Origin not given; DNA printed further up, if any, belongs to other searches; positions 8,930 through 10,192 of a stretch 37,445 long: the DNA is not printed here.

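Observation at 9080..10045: Phage-encoded sigma-70 family sigma factor with a long C-terminal tail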

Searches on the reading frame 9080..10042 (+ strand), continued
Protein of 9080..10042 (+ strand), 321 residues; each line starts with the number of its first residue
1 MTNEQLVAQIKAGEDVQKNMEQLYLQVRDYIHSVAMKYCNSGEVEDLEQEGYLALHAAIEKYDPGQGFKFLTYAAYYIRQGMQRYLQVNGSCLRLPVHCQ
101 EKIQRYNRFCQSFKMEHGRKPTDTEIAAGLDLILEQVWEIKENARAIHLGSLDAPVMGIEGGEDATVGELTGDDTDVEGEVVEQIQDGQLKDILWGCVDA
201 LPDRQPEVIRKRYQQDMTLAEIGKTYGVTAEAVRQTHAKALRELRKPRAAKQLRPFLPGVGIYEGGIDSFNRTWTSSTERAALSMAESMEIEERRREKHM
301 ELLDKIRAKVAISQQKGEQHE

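Call 60: find_homologous_proteins(query=L026:5033-5959:+, max_evalue=1e-20)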
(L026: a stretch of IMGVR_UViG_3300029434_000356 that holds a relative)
Query L026:5033-5959:+ (309 aa): 711 proteins with E <= 1e-20 among 1602 candidates; the best 120 are listed.
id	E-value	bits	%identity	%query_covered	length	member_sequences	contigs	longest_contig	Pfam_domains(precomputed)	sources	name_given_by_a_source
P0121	4.8e-202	688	99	100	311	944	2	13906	PF04545.23,PF04542.21,PF08281.19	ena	-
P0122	2.4e-171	587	98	87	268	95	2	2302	PF04545.23,PF04542.21,PF08281.19,PF04539.23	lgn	-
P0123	5.6e-136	471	70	100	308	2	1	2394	PF04545.23,PF04542.21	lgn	-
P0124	1.0e-112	395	93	61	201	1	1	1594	PF04542.21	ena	-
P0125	1.3e-103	365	86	65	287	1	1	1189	PF04545.23,PF08281.19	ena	-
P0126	1.2e-102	362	90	60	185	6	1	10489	PF04545.23,PF08281.19,PF04539.23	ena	-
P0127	5.0e-102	359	58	92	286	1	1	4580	PF04545.23,PF04542.21,PF04539.23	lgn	-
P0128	9.1e-102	359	56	97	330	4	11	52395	PF04545.23,PF04542.21,PF04539.23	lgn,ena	-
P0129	3.8e-101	357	54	93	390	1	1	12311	PF04545.23,PF04542.21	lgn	-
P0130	3.9e-100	353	52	99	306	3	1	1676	PF04545.23,PF04542.21,PF04539.23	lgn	-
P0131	4.8e-100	353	58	92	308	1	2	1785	PF04545.23,PF04542.21,PF08281.19,PF04539.23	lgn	-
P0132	5.3e-100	353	56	92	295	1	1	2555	PF04545.23,PF04542.21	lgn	-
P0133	6.3e-100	353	58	92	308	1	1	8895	PF04545.23,PF04542.21,PF08281.19,PF04539.23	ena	-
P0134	1.9e-99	351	52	100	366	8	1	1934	PF04545.23,PF04542.21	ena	-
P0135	2.1e-99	351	52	100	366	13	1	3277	PF04545.23,PF04542.21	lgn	-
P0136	2.5e-99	351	58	92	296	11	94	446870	PF04545.23,PF04542.21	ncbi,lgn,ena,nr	ncbi:MAG: sigma-70 family RNA polymerase sigma factor [Clostridiales bacterium]|nr:sigma-70 family R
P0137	3.4e-99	350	53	93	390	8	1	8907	PF04545.23,PF04542.21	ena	-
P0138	4.5e-99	350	58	92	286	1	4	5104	PF04545.23,PF04542.21,PF04539.23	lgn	-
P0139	8.6e-99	349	54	92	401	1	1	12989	PF04545.23,PF04542.21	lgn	-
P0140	1.1e-98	348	55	96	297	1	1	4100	PF04545.23,PF04542.21,PF08281.19,PF04539.23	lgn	-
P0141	1.7e-98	348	56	92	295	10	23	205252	PF04545.23,PF04542.21,PF08281.19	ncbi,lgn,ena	-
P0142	5.0e-98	346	56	92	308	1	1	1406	PF04545.23,PF04542.21,PF08281.19,PF04539.23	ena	-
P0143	7.5e-98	346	56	92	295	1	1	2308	PF04545.23,PF04542.21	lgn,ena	-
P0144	7.9e-98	346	55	93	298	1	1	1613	PF04545.23,PF04542.21,PF08281.19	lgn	-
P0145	1.2e-97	345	58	92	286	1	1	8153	PF04545.23,PF04542.21,PF08281.19,PF04539.23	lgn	-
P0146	1.2e-97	345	56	92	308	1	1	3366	PF04545.23,PF04542.21,PF08281.19,PF04539.23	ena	-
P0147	2.1e-97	344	56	92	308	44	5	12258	PF04545.23,PF04542.21,PF08281.19,PF04539.23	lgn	-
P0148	2.1e-97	344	54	92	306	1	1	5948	PF04545.23,PF04542.21,PF04539.23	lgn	-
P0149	2.2e-97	344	57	92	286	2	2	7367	PF04545.23,PF04542.21,PF08281.19,PF04539.23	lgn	-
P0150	2.6e-97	344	55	93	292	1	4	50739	PF04545.23,PF04542.21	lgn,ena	-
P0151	3.9e-97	343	53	93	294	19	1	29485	PF04545.23,PF04542.21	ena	-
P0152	4.4e-97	343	55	92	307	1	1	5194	PF04545.23,PF04542.21,PF04539.23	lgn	-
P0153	5.0e-97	343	82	64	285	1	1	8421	PF13175.13,PF13476.13,PF04542.21,PF02463.26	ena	-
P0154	5.9e-97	343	55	99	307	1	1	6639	PF04545.23,PF04542.21,PF08281.19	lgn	-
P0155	1.1e-96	342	55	93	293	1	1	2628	PF04545.23,PF04542.21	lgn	-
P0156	1.1e-96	342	57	92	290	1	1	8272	PF04545.23,PF04542.21,PF04539.23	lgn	-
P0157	1.6e-96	341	57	92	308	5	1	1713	PF04545.23,PF04542.21,PF08281.19,PF04539.23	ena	-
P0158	3.1e-96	340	57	89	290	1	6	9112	PF04545.23,PF04542.21,PF04539.23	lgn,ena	-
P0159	3.9e-96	340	55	92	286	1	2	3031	PF04545.23,PF04542.21,PF04539.23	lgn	-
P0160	4.0e-96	340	55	92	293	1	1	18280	PF04545.23,PF04542.21,PF04539.23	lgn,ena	-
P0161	8.7e-96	339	53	92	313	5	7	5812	PF04545.23,PF04542.21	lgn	-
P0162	1.5e-95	338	53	96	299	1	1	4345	PF04545.23,PF04542.21,PF08281.19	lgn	-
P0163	2.0e-95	338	52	97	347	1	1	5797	PF04545.23,PF04542.21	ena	-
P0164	3.2e-95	337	53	97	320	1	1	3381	PF04545.23,PF04542.21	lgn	-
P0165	3.4e-95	337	54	92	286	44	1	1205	PF04545.23,PF04542.21,PF04539.23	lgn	-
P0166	5.1e-95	336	55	92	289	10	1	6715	PF04545.23,PF04542.21,PF08281.19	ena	-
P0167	5.5e-95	336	54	97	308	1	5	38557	PF04545.23,PF04542.21,PF04539.23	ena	-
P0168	8.5e-95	336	55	92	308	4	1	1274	PF04545.23,PF04542.21,PF08281.19,PF04539.23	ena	-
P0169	1.1e-94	335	54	92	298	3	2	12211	PF04545.23,PF04542.21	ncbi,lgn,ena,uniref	ncbi:sigma-70 family RNA polymerase sigma factor [Muricomes intestini]|uniref:sigma-70 family RNA po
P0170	1.5e-94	335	55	93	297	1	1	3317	PF04545.23,PF04542.21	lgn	-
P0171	1.6e-94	335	55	92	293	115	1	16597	PF04545.23,PF04542.21,PF04539.23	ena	-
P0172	2.0e-94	335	54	92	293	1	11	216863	PF04545.23,PF04542.21,PF04539.23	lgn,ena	-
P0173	2.0e-94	335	54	92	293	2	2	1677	PF04545.23,PF04542.21,PF04539.23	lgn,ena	-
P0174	2.2e-94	334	53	95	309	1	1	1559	PF04545.23,PF04542.21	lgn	-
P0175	2.5e-94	334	56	92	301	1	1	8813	PF04545.23,PF04542.21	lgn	-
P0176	3.1e-94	334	54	92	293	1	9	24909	PF04545.23,PF04542.21,PF04539.23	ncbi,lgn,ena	-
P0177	4.1e-94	333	55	92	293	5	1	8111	PF04545.23,PF04542.21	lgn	-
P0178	6.2e-94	333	57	92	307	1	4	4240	PF04545.23,PF04542.21,PF08281.19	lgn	-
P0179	8.0e-94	333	54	92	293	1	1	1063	PF04545.23,PF04542.21,PF04539.23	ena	-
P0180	9.1e-94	332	55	92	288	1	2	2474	PF04545.23,PF04542.21,PF04539.23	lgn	-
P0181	9.5e-94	332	54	97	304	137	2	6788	PF04545.23,PF04542.21,PF04539.23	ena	-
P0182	1.1e-93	332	55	97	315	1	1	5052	PF04545.23,PF04542.21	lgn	-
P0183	1.3e-93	332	55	92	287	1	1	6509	PF04545.23,PF04542.21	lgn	-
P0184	1.6e-93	332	53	97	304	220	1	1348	PF04545.23,PF04542.21,PF08281.19,PF04539.23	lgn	-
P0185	2.1e-93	331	54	92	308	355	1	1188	PF04542.21,PF04539.23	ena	-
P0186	2.2e-93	331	54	92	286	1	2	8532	PF04545.23,PF04542.21,PF04539.23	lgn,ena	-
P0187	2.5e-93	331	53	96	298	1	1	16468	PF04542.21,PF04539.23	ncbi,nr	ncbi:MAG: sigma-70 family RNA polymerase sigma factor [bacterium]|nr:sigma-70 family RNA polymerase 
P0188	5.3e-93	330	55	92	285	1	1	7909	PF04545.23,PF04542.21,PF04539.23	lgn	-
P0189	5.6e-93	330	56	92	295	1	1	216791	PF04545.23,PF04542.21,PF04539.23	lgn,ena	-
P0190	5.7e-93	330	54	92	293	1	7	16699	PF04545.23,PF04542.21,PF04539.23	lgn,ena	-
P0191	5.8e-93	330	54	92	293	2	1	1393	PF04545.23,PF04542.21,PF04539.23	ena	-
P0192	6.5e-93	330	54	92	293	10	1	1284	PF04545.23,PF04542.21,PF04539.23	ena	-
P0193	7.2e-93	329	53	97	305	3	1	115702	PF04545.23,PF04542.21,PF08281.19,PF04539.23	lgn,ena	-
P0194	7.3e-93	329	54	92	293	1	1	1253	PF04545.23,PF04542.21,PF04539.23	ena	-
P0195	7.8e-93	329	54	92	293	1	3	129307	PF04545.23,PF04542.21,PF04539.23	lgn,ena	-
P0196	1.0e-92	329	53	92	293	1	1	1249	PF04545.23,PF04542.21,PF04539.23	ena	-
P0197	1.5e-92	328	51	100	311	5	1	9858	PF04545.23,PF04542.21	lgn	-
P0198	1.6e-92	328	53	92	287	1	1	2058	PF04545.23,PF04542.21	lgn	-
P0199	1.7e-92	328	51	92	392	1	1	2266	PF04545.23,PF04542.21,PF08281.19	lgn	-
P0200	2.3e-92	328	52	92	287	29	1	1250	PF04545.23,PF04542.21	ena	-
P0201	4.1e-92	327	50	98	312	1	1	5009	PF04545.23,PF04542.21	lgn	-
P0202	6.3e-92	326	53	92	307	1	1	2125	PF04545.23,PF04542.21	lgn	-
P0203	6.6e-92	326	52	93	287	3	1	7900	PF04545.23,PF04542.21,PF08281.19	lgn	-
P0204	6.7e-92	326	55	93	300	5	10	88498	PF04545.23,PF04542.21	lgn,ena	-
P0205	1.1e-91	326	54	92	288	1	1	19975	PF04545.23,PF04542.21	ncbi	-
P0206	1.1e-91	326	52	92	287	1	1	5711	PF04545.23,PF04542.21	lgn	-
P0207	1.2e-91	325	54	92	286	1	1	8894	PF04542.21,PF04539.23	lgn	-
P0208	1.4e-91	325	52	92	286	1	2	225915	PF04545.23,PF04542.21,PF04539.23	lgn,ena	-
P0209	1.7e-91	325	50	99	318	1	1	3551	PF04545.23,PF04542.21,PF08281.19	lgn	-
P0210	1.8e-91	325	52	92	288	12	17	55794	PF04545.23,PF04542.21,PF08281.19,PF04539.23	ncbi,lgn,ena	-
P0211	1.8e-91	325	52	92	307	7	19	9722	PF04545.23,PF04542.21,PF04539.23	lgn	-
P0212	2.8e-91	324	55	92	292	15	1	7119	PF04545.23,PF04542.21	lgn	-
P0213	3.0e-91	324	54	92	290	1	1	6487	PF04545.23,PF04542.21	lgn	-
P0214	4.3e-91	324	53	92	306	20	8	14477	PF04545.23,PF04542.21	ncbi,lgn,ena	-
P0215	4.9e-91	323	53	92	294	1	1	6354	PF04545.23,PF04542.21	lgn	-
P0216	5.0e-91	323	53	92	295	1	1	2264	PF04545.23,PF04542.21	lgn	-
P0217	5.1e-91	323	54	92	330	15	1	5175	PF04545.23,PF04542.21,PF08281.19,PF04539.23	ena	-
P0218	7.4e-91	323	53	93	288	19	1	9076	PF04545.23,PF04542.21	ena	-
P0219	8.1e-91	323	52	92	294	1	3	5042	PF04545.23,PF04542.21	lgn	-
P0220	1.0e-90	322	53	93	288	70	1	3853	PF04545.23,PF04542.21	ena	-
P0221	1.0e-90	322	55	92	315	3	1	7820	PF04545.23,PF04542.21,PF08281.19,PF04539.23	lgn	-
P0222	1.1e-90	322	52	92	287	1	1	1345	PF04545.23,PF04542.21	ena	-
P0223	1.6e-90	322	53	92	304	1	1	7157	PF04545.23,PF04542.21,PF04539.23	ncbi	-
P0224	1.8e-90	322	50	99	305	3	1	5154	PF04545.23,PF04542.21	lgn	-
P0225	1.9e-90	321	54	92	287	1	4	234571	PF04545.23,PF04542.21,PF04539.23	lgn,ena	-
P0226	2.1e-90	321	53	92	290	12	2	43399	PF04545.23,PF04542.21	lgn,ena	-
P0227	2.3e-90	321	53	92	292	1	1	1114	PF04545.23,PF04542.21,PF04539.23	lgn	-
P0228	2.7e-90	321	53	91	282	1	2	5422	PF04545.23,PF04542.21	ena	-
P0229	3.7e-90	321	53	92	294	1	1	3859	PF04545.23,PF04542.21,PF08281.19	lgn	-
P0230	4.6e-90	320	54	92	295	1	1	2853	PF04545.23,PF04542.21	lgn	-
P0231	5.2e-90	320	53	92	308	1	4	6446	PF04542.21,PF04539.23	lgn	-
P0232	6.2e-90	320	54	92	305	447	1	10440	PF04545.23,PF04542.21,PF08281.19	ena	-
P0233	6.6e-90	320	52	93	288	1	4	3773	PF04545.23,PF04542.21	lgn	-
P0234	6.8e-90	320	52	92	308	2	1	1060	PF04542.21,PF04539.23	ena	-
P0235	7.3e-90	320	55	92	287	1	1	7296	PF04545.23,PF04542.21,PF08281.19,PF04539.23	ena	-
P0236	1.1e-89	319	52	93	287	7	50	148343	PF04545.23,PF04542.21,PF08281.19,PF04539.23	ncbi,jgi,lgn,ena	jgi:RNA polymerase primary sigma factor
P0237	1.1e-89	319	52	92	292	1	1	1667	PF04545.23,PF04542.21,PF04539.23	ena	-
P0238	1.2e-89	319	56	92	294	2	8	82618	PF04545.23,PF04542.21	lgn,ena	-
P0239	1.6e-89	318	55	92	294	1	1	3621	PF04545.23,PF04542.21,PF04539.23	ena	-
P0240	1.9e-89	318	52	92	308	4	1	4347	PF04542.21,PF04539.23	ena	-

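Call 66: predict_structure(alignment_id=A3)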
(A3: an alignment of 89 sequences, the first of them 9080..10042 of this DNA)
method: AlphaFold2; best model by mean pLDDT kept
length: 321 residues; sequences in the alignment: 89
mean_pLDDT: 81.0   pTM: 0.38
mean pLDDT of the five models: 81.0, 80.8, 79.7, 77.4, 76.0
residues with pLDDT >= 90: 177; 70-90: 69; 50-70: 28; < 50: 47
segments of 3 or more residues with pLDDT < 50: 150-175, 258-278
pLDDT, mean of each block of 10 residues (from residue 1): 96 97 97 91 91 97 94 96 84 64 88 88 94 92 70 39 36 50 74 90 93 92 93 94 86 63 39 46 78 95 97 89 63
secondary structure, 60 per line:
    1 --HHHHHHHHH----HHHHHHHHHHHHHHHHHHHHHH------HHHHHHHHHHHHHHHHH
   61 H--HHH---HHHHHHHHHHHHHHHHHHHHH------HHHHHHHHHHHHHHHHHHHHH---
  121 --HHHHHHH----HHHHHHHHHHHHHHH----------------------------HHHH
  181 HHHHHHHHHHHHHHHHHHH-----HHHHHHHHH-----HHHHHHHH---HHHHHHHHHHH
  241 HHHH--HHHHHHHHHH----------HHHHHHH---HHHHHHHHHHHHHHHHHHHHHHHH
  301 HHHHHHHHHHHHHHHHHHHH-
elements in order: H3-11 H16-37 H44-61 H70-90 H97-117 H123-129 H134-148 H177-199 H205-213 H219-226 H230-244 H247-256 H267-273 H277-320
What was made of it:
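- AlphaFold2 with an 89-sequence alignment gives pLDDT above 90 for all three domains (call 66). AlphaFold2 leaves residues 258-278 unplaced with pLDDT below 50, consistent with a partner-dependent element (call 66). The extension follows region 4 directly through a flexible linker (call 66). AlphaFold2 with a deep alignment predicts no intramolecular docking of residues 258-278 (call 66).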

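Call 67: search_protein_families(library=padloc, proteins=[window:9080-10042:+], max_evalue=0.001)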
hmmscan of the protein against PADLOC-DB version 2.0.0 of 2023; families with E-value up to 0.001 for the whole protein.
window:9080-10042:+ (321 aa): 1 family
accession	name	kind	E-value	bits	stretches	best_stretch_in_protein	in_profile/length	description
PDLC02203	MzaA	-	6.8e-29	98.6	1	31-256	442-667/683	-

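Call 69: fold_search(model_id=the predicted structure, library=pdb)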
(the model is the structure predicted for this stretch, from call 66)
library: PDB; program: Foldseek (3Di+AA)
matches with E <= 10: 476; with E <= 0.001: 175
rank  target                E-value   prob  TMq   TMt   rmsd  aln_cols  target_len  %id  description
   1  9a58_A                1.5e-13  1.00  0.42  0.36  25.8       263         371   33  Integrative model of SIGA-RPOC by crosslinking MS and deep learning (released 2024-09-18)
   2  8x6f_E                2.4e-12  1.00  0.41  0.48  25.4       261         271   32  Cryo-EM structure of Staphylococcus aureus sigA-dependent RNAP-promoter open complex (released 2024-06-05)
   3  9e85_F                2.6e-12  1.00  0.36  0.37  25.2       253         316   30  De Novo Mycobacterium tuberculosis transcription initiation promoter complex with 6-mer RNA and closed Beta' clamp (RN (released 2025-10-01)
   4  6vvt_F                2.6e-12  1.00  0.38  0.40  25.9       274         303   30  Crystal structure of a Mycobacterium smegmatis transcription initiation complex with Rifampicin-resistant RNA polymera (released 2020-10-21)
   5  7p5x_AF               3.0e-12  1.00  0.38  0.38  26.6       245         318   32  Mycobacterial RNAP with transcriptional activator PafBC (released 2021-12-22)
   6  6dcf_F                3.2e-12  1.00  0.38  0.41  26.4       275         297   30  Crystal structure of a Mycobacterium smegmatis transcription initiation complex with Rifampicin-resistant RNA polymera (released 2018-09-05)
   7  7kin_F                4.1e-12  1.00  0.39  0.39  26.2       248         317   32  Mycobacterium tuberculosis WT RNAP transcription open promoter complex with WhiB7 promoter (released 2021-04-21)
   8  9e86_F                4.3e-12  1.00  0.37  0.40  25.4       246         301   32  De Novo Mycobacterium tuberculosis transcription initiation promoter complex with 5-mer RNA and open Beta' clamp (RNA  (released 2025-10-01)
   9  9ynp_F                6.4e-12  1.00  0.36  0.35  26.5       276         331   31  Cryo-EM structure of Escherichia coli transcription initiation complex with GpA and pseudouridimycin (PUM) (released 2026-04-08)
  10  6xl5_F                7.4e-12  1.00  0.36  0.25  26.2       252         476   32  Cryo-EM structure of EcmrR-RNAP-promoter open complex (EcmrR-RPo) (released 2021-04-07)
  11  5tw1_F                7.8e-12  1.00  0.39  0.41  26.5       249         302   31  Crystal structure of a Mycobacterium smegmatis transcription initiation complex with RbpA (released 2017-01-18)
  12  6edt_F                8.1e-12  1.00  0.39  0.39  25.9       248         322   32  Mycobacterium tuberculosis RNAP open promoter complex with RbpA/CarD and AP3 promoter (released 2018-11-21)
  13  8r2m_F                8.6e-12  1.00  0.38  0.40  25.9       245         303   32  Mycobacterium smegnatis RNA polymerase transcription initiation complex with SigmaA, RbpA, HelD N-terminal domain and  (released 2024-10-02)
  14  6ccv_F                8.6e-12  1.00  0.39  0.41  26.9       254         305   32  Crystal structure of a Mycobacterium smegmatis RNA polymerase transcription initiation complex with inhibitor Rifampic (released 2018-08-15)
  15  8dy9_F                9.0e-12  1.00  0.38  0.40  26.0       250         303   32  Streptomyces venezuelae RNAP unconstrained open promoter complex with WhiA and WhiB transcription factors (released 2023-03-01)
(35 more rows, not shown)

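Call 72: search_dna_similar(query=window:9080-10042:+, collection=phages, mode=protein, max_evalue=1e-10, max_rows=30)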
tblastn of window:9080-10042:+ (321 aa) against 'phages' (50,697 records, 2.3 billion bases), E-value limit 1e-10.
Records with a match: 56; places in all: 59; records where one place covers at least 80% of the query: 3.
Best place of each record, by identity: <60% 56.
By first word of the organism name: Bacteriophage 19; Synechococcus 15; Klebsiella 5; Salmonella 5; Vibrio 4; Enterococcus 2; Acinetobacter 2; Staphylococcus 1; Microcystis 1; Listeria 1; and 1 more.
By host as written in the record: - 22; Synechococcus sp. MW02 8; Klebsiella pneumoniae ST147-VIM1 2; Klebsiella pneumoniae ST13-OXA48 2; Synechococcus sp. CB0202 2; Synechococcus sp. CB0201 2; Salmonella enterica subsp. enterica serovar Typhi 2; Enterococcus faecalis 1; and 15 more.
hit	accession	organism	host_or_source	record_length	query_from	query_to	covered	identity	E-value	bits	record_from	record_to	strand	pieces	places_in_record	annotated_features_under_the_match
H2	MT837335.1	Bacteriophage sp.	human fecal samples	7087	1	257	80%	37.2%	5e-31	128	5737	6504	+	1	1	record has no annotation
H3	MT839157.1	Bacteriophage sp.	human fecal samples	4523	1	257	80%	37.2%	9e-31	127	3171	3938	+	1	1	record has no annotation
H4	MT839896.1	Bacteriophage sp.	human fecal samples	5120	14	257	76%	37.3%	2e-30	126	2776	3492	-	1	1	record has no annotation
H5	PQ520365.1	Enterococcus phage IME_EF3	-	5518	31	257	71%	39.1%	1e-33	136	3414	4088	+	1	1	record has no annotation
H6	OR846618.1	Enterococcus phage Efs 1-1-1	Enterococcus faecalis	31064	31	257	71%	39.1%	1e-33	136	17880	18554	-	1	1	record has no annotation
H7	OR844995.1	Staphylococcus phage SA 1306 Kay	Staphylococcus aureus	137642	5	257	79%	35.0%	7e-31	128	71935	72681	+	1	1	record has no annotation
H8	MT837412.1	Bacteriophage sp.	human fecal samples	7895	31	257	71%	38.8%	8e-30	125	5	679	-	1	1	record has no annotation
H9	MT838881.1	Bacteriophage sp.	human fecal samples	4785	5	271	83%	32.5%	1e-26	115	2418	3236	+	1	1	record has no annotation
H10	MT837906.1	Bacteriophage sp.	human fecal samples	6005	31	269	74%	35.5%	2e-29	124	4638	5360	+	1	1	record has no annotation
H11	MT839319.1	Bacteriophage sp.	human fecal samples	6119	15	257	76%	34.7%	6e-27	116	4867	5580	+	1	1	record has no annotation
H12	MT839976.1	Bacteriophage sp.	human fecal samples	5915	31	257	71%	36.9%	8e-31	128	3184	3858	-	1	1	record has no annotation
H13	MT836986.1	Bacteriophage sp.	human fecal samples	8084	31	257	71%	35.8%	2e-26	115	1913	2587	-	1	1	record has no annotation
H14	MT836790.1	Bacteriophage sp.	human fecal samples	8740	31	257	71%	35.6%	4e-26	114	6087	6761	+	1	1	record has no annotation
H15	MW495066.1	Microcystis phage MaAM05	Microcystis sp. SG03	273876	5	257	79%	31.9%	6e-23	105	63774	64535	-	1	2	rpoD: RNA polymerase sigma factor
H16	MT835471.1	Bacteriophage sp.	human fecal samples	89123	31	257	71%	34.9%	4e-26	114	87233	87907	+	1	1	record has no annotation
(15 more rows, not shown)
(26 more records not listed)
